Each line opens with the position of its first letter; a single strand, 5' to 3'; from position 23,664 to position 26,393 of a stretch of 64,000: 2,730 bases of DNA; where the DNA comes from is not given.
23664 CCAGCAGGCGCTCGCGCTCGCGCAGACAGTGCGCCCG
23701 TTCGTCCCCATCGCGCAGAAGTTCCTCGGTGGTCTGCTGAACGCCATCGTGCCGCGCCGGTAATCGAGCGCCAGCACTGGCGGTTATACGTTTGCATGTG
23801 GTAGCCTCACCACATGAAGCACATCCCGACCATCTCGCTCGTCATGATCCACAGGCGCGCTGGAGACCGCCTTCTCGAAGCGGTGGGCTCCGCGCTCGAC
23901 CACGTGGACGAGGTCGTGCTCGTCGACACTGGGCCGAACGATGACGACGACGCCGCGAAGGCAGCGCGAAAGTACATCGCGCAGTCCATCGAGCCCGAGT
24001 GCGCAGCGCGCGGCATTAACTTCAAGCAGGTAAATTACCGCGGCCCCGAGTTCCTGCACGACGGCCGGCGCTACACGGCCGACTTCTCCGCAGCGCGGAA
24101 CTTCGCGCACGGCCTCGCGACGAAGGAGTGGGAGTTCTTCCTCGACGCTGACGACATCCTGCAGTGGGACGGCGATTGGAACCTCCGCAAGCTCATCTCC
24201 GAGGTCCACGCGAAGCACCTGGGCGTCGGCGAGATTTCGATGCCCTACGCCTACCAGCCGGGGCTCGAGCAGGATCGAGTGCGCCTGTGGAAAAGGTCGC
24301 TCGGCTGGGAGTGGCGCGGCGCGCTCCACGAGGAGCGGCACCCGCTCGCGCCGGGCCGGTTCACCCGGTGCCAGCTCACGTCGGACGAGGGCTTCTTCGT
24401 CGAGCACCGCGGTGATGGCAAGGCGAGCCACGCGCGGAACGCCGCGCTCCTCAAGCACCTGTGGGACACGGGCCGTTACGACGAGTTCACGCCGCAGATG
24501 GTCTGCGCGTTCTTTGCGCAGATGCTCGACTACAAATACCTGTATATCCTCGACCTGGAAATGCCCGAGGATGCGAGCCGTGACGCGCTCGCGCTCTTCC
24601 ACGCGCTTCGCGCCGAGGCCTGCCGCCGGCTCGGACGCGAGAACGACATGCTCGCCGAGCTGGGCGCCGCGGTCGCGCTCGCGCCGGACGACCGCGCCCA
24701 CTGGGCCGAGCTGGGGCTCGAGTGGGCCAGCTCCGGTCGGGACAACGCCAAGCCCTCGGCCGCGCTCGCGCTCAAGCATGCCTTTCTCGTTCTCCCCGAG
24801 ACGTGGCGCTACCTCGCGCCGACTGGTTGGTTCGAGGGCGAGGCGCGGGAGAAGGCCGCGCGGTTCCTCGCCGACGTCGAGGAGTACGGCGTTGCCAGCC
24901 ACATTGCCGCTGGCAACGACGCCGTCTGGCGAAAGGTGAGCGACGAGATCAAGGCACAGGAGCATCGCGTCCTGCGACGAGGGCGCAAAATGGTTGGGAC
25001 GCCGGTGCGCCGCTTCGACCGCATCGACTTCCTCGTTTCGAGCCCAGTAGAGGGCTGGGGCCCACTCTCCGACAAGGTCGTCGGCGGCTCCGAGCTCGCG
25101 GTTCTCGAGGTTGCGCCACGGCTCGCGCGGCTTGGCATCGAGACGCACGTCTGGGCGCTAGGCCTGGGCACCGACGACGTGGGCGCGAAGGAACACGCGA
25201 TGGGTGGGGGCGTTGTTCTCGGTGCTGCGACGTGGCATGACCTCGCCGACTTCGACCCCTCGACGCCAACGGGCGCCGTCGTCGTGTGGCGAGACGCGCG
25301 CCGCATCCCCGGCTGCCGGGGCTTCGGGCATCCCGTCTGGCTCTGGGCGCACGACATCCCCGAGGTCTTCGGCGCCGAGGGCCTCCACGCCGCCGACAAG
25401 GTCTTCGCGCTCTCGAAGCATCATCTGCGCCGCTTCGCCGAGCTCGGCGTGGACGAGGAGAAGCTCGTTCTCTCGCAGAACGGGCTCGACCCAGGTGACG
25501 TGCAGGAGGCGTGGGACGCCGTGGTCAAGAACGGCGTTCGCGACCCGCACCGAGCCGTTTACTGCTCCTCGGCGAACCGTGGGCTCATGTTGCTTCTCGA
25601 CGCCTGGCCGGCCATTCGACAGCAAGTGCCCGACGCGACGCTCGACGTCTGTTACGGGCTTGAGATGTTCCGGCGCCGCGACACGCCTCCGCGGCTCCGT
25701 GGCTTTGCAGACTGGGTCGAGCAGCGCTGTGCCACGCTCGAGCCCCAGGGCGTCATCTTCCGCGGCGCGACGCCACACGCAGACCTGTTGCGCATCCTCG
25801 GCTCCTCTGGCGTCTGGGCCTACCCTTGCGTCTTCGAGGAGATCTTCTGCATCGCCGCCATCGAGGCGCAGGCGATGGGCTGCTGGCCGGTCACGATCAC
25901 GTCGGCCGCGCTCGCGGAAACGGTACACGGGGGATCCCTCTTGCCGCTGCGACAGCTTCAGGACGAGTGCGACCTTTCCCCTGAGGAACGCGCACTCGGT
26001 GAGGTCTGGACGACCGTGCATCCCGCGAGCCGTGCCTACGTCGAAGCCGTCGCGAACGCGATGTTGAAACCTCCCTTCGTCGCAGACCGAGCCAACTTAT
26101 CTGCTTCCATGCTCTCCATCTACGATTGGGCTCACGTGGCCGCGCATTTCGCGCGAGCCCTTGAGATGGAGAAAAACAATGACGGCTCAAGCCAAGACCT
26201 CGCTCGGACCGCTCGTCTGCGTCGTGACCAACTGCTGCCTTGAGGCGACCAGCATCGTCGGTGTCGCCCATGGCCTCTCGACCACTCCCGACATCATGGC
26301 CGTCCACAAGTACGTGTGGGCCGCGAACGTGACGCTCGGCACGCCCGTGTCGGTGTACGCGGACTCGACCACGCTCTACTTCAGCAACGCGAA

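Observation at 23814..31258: Five glycosyltransferase domains plus a SAM methyltransferase in three genes, including a 1307-aa GT-A/TPR/MTase/GT-B fusion, wedged between capsid-like and spike-like genes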

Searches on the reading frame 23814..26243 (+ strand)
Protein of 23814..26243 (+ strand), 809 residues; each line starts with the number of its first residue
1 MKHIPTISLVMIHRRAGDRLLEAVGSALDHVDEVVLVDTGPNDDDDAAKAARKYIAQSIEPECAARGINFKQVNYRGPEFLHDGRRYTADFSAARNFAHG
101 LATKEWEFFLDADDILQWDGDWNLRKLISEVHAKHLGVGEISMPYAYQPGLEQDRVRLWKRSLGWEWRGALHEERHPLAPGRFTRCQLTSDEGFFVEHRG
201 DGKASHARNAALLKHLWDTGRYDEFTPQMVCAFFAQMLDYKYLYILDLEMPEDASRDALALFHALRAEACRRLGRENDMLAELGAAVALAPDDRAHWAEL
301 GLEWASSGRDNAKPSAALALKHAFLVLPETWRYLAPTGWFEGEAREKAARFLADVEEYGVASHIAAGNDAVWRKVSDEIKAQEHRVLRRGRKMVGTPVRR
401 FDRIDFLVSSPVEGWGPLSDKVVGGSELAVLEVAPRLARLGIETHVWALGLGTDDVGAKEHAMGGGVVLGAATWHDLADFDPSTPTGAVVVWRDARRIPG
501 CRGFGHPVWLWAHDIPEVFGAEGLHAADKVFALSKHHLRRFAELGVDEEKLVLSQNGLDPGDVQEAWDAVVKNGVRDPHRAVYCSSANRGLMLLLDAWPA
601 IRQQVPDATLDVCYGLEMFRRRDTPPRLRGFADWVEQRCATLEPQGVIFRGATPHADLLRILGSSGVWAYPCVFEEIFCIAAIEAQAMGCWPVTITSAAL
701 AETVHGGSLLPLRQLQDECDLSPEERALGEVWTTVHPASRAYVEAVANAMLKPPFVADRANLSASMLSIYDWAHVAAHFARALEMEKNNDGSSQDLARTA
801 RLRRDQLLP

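Call 3: search_protein_families(library=pfam, proteins=[window:23814-26243:+], max_evalue=0.01)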
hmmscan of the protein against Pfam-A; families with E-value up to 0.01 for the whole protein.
window:23814-26243:+ (809 aa): 4 families
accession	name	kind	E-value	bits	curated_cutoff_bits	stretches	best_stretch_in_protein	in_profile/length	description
PF13692.12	Glyco_trans_1_4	-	2.4e-08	34.8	27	1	585-706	8-117/142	Glycosyl transferases group 1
PF13439.12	Glyco_transf_4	-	9.4e-06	26.2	28.5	0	521-560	128-168/170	Glycosyltransferase Family 4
PF00534.26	Glycos_transf_1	-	2.4e-05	24.4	26.4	1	589-704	28-131/172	Glycosyl transferases group 1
PF00535.33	Glycos_transf_2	-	0.00024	21.5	23.3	1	8-117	1-92/168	Glycosyl transferase family 2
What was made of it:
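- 23814..26243 (+): 809-aa bifunctional glycosyltransferase. GT-A/GT2 is residues 1-212 (23814-24449), the helical TPR-like array is about 213-395 (24450-24998), and GT-B/GT4 is 397-795 (25002-26198). Pfam (call 3).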

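Call 16: search_solved_structures(query=window:23814-26243:+, max_evalue=0.01)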
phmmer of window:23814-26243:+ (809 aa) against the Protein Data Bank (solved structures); distinct sequences matched with E-value up to 0.01: 3.
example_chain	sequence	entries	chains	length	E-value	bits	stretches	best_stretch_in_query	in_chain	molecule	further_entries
22ao_A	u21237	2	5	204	0.0028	19.4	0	87-131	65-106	GmaR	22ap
2dc1_A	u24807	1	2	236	0.0044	18.7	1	314-391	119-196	L-aspartate dehydrogenase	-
7msp_A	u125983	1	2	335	0.0064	18.2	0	85-174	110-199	SPbeta prophage-derived glycosyltransferase SunS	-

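Call 71: find_homologous_proteins(query=window:23814-26243:+, max_evalue=0.001)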
Query window:23814-26243:+ (809 aa): 8 proteins with E <= 0.001 among 8000 candidates.
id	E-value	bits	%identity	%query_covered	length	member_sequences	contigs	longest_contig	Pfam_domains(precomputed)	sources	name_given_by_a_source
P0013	0.0e+0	1884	100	100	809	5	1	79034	PF00534.27,PF13439.13,PF13692.13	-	-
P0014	0.0e+0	1270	72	98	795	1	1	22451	PF00534.27,PF13439.13,PF13692.13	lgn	-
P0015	2.7e-279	947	59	100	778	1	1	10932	PF00534.27,PF13692.13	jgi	jgi:glycosyltransferase involved in cell wall biosynthesis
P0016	1.5e-274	932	58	96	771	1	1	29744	PF13692.13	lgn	-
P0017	2.5e-266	904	57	96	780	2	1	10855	PF13439.13,PF13692.13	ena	-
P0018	2.6e-248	845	54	98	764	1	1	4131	PF00534.27,PF00535.33,PF13692.13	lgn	-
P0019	4.8e-4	37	27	22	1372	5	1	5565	PF13414.13,PF00535.33,PF13374.13,PF24575.2,PF00515.35,PF13424.13,PF14561.13,PF07719.24,PF13174.13,PF25063.1,PF13431.13,PF23914.2,PF10111.15,PF25058.2,PF23300.4,PF13176.13,PF13428.13,PF25064.2,PF14559.13,PF13371.13,PF12895.14,PF21033.5,PF13432.13,PF13181.13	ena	-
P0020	8.9e-4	36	34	14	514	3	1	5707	PF23914.2,PF00535.33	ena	-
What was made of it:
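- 23814..26243 (+): Five orthologues at 54-72% identity (call 71).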

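Call 72: find_encoding_contigs(protein=P0014, flank=10000, max_places=2)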
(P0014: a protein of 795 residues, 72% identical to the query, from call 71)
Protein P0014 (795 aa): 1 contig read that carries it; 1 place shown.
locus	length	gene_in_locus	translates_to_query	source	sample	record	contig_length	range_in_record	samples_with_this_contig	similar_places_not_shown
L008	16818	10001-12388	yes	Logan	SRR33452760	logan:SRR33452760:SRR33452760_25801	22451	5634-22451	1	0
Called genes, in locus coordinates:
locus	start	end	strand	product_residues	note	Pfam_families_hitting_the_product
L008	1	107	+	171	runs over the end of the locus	-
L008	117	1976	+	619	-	-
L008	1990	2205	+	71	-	-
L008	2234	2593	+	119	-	-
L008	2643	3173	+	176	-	PF01841:Transglut_core (weak)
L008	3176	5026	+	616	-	-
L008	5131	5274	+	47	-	-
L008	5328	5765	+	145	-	-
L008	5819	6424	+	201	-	-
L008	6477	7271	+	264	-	-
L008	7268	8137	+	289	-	-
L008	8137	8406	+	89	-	-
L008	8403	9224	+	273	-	-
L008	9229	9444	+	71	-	-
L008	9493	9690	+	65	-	-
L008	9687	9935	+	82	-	-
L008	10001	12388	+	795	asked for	PF13439:Glyco_transf_4 (faint), PF13692:Glyco_trans_1_4, PF00534:Glycos_transf_1 (weak)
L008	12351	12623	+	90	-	-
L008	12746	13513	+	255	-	-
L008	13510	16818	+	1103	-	?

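Call 73: find_encoding_contigs(protein=P0015, flank=10000, max_places=2)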
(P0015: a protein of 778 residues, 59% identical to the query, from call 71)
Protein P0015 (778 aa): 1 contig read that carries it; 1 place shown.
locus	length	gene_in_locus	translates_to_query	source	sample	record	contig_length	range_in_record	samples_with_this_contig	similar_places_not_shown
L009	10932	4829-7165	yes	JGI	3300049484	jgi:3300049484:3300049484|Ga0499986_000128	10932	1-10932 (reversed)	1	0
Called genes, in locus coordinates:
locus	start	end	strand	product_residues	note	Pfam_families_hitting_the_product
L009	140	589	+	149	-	-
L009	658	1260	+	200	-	-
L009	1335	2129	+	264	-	-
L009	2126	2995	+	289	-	-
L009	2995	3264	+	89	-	-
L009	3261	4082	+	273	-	-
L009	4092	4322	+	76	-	-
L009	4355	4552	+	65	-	-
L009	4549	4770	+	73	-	-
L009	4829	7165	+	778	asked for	PF00534:Glycos_transf_1 (weak), PF13692:Glyco_trans_1_4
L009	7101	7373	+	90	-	-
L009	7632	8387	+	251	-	-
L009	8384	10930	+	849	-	?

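Call 74: find_encoding_contigs(protein=P0017, flank=10000, max_places=2)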
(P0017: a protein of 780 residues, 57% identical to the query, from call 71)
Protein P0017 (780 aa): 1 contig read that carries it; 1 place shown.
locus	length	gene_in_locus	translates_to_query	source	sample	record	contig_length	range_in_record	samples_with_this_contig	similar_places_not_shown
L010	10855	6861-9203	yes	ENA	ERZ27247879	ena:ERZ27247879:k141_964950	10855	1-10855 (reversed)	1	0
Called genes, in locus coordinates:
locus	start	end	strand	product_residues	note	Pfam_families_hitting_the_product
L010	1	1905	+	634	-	?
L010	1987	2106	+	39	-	-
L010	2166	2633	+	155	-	-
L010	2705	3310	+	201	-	-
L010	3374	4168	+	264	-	-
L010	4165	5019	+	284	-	-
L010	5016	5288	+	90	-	-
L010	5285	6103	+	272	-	-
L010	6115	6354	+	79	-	-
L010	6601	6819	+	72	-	-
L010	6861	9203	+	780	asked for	PF13439:Glyco_transf_4 (faint), PF13692:Glyco_trans_1_4 (weak)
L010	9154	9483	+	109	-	-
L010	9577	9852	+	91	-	-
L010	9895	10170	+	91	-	-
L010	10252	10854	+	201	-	?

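Call 93: find_related_loci(query=A7, collection=viral_contigs, flank=10000)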
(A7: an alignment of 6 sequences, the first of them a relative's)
Query A7 (809 aa) in viral_contigs; peptide patterns used: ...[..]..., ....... (x = any residue, [..] = any of these).
20 stretches matched a pattern, but none encodes a relative of the query by tblastn (E <= 1e-3).

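Call 94: predict_structure(alignment_id=A7)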
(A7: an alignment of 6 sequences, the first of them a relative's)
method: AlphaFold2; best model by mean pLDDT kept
length: 809 residues; sequences in the alignment: 6
mean_pLDDT: 58.7   pTM: 0.41
mean pLDDT of the five models: 58.7, 53.0, 51.3, 47.3, 46.0
residues with pLDDT >= 90: 32; 70-90: 284; 50-70: 188; < 50: 305
segments of 3 or more residues with pLDDT < 50: 330-335, 358-376, 378-560, 671-681, 694-713, 724-734, 757-809
pLDDT, mean of each block of 10 residues (from residue 1): 77 68 84 87 62 77 91 81 67 84 89 81 78 77 71 73 75 65 72 79 68 78 75 74 64 71 79 74 73 77 77 74 70 53 78 59 37 46 33 28 24 28 29 41 32 31 27 32 33 28 22 24 25 39 40 38 59 68 68 83 89 72 61 86 91 67 65 37 53 44 38 54 44 55 74 56 36 37 34 32 31
secondary structure, 60 per line:
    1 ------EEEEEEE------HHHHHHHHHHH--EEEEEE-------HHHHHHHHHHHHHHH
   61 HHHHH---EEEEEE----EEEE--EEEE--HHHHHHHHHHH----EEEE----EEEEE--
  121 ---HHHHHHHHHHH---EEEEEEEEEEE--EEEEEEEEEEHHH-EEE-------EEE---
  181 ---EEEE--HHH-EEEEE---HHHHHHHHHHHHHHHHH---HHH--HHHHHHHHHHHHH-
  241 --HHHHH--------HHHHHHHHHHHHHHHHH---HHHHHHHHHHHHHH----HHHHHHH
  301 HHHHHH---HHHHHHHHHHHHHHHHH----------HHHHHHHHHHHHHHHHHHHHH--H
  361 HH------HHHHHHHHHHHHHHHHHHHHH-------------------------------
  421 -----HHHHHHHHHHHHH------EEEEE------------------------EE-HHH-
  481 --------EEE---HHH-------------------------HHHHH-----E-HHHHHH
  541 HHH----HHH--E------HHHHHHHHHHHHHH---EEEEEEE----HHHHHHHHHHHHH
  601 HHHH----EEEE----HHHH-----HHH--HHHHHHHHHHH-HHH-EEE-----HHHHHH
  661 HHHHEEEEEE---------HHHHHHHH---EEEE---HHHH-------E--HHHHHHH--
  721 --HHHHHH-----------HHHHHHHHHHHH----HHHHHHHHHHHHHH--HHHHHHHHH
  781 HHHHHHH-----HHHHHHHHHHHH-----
elements in order (helices of 4 or more, strands of 3 or more residues): E7-13 H20-30 E33-38 H46-65 E69-74 E79-82 E85-88 H91-101 E106-109 E114-118 H124-134 E138-148 E151-160 E165-167 E175-177 E184-187 E194-198 H202-218 H227-239 H243-247 H256-272 H276-289 H294-306 H310-326 H337-357 H369-389 H426-438 E445-449 E489-491 H523-527 H535-543 H560-573 E577-583 H588-604 E609-612 H617-620 H631-641 E647-649 H655-664 E665-670 H680-687 E691-694 H698-701 H712-718 H723-728 H740-751 H756-769 H772-787 H793-804
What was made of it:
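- On GT-B fold / GT4-like glycosyltransferase (two domains): The N-terminal lobe of the GT-B domain is poorly modelled, with pLDDT about 30 (call 94).
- Checked: The model shows a helical array at residues 202-357 of the paralogue, pLDDT about 75 (call 94).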

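Call 97: fold_search(model_id=the predicted structure, library=pdb)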
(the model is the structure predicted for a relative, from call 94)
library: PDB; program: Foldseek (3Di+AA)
matches with E <= 10: 1569; with E <= 0.001: 64
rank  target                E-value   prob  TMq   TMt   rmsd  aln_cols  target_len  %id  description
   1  7msn_A                4.1e-16  1.00  0.29  0.52  14.0       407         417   16  SunS glycosin S-glycosyltransferase (released 2022-04-13)
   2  7msn_B                7.8e-16  1.00  0.29  0.52  14.3       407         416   15  SunS glycosin S-glycosyltransferase (released 2022-04-13)
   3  7msp_A                8.0e-14  1.00  0.27  0.59   4.7       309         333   18  SunS glycosin S-glycosyltransferase (released 2022-04-13)
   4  7msp_B                2.0e-13  1.00  0.28  0.61   4.4       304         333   17  SunS glycosin S-glycosyltransferase (released 2022-04-13)
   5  7msk_A                2.9e-13  1.00  0.30  0.54  12.8       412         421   12  ThuS glycosin S-glycosyltransferase (released 2022-04-13)
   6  7msk_B                2.9e-13  1.00  0.30  0.53  12.7       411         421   13  ThuS glycosin S-glycosyltransferase (released 2022-04-13)
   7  1xhb_A                8.3e-07  1.00  0.17  0.29   9.4       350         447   12  The Crystal Structure of UDP-GalNAc: polypeptide alpha-N-acetylgalactosaminyltransferase-T1 (released 2004-10-26)
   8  1h7q                  3.5e-06  1.00  0.15  0.44   4.5       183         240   15  dTDP-MANGANESE COMPLEX OF SPSA FROM BACILLUS SUBTILIS (released 2001-12-13)
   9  1h7l                  6.6e-06  1.00  0.17  0.48   6.0       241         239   12  dTDP-MAGNESIUM COMPLEX OF SPSA FROM BACILLUS SUBTILIS (released 2001-12-13)
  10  1qg8                  7.7e-06  1.00  0.15  0.45   4.4       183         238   14  NATIVE (MAGNESIUM-CONTAINING) SPSA FROM BACILLUS SUBTILIS (released 2000-04-21)
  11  2z86_B                8.1e-06  1.00  0.18  0.24   5.4       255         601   13  Crystal structure of chondroitin polymerase from Escherichia coli strain K4 (K4CP) complexed with UDP-GlcUA and UDP (released 2008-09-16)
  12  4nc9_A                1.0e-05  1.00  0.18  0.36  10.1       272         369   16  Crystal structure of phosphatidyl mannosyltransferase PimA (released 2014-11-12)
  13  8viw_A                1.0e-05  1.00  0.17  0.25   7.4       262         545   11  Cryo-EM structure of heparosan synthase 2 from Pasteurella multocida with polysaccharide in the GlcNAc-T active site (released 2024-07-24)
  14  4d0z_F                1.3e-05  1.00  0.15  0.23  16.4       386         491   13  GalNAc-T2 crystal soaked with UDP-5SGalNAc, mEA2 and manganese (Higher resolution dataset) (released 2014-05-28)
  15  2gej                  1.5e-05  1.00  0.20  0.41   8.1       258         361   17  Crystal Structure of phosphatidylinositol mannosyltransferase (PimA) from Mycobacterium smegmatis in complex with GDP-Ma (released 2007-04-03)
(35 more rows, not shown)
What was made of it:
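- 23814..26243 (+): AlphaFold model plus Foldseek hits to SunS/ThuS and PimA/PimB' (calls 94, 97).
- On GT-A fold / GT2-like glycosyltransferase (three domains): Foldseek hits are SunS/ThuS at E 4e-16, then SpsA and polypeptide GalNAc-transferases (call 97).
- On TPR repeat domain: The model of the paralogue shows paired helices at 202-357 that superpose on the SunS helical domain (calls 94, 97).
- Closest known: SunS / ThuS glycocin S-glycosyltransferases. Same: These are the best fold matches to the model of the 809-aa protein: E 4e-16, target-normalised TM-score 0.52-0.61, rmsd 4.4-4.7 A over about 305 residues (call 97).
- Checked: The AlphaFold model of the 809-aa protein matches SunS/ThuS at Foldseek E 4e-16, with target-normalised TM-score 0.52-0.61 (call 97).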
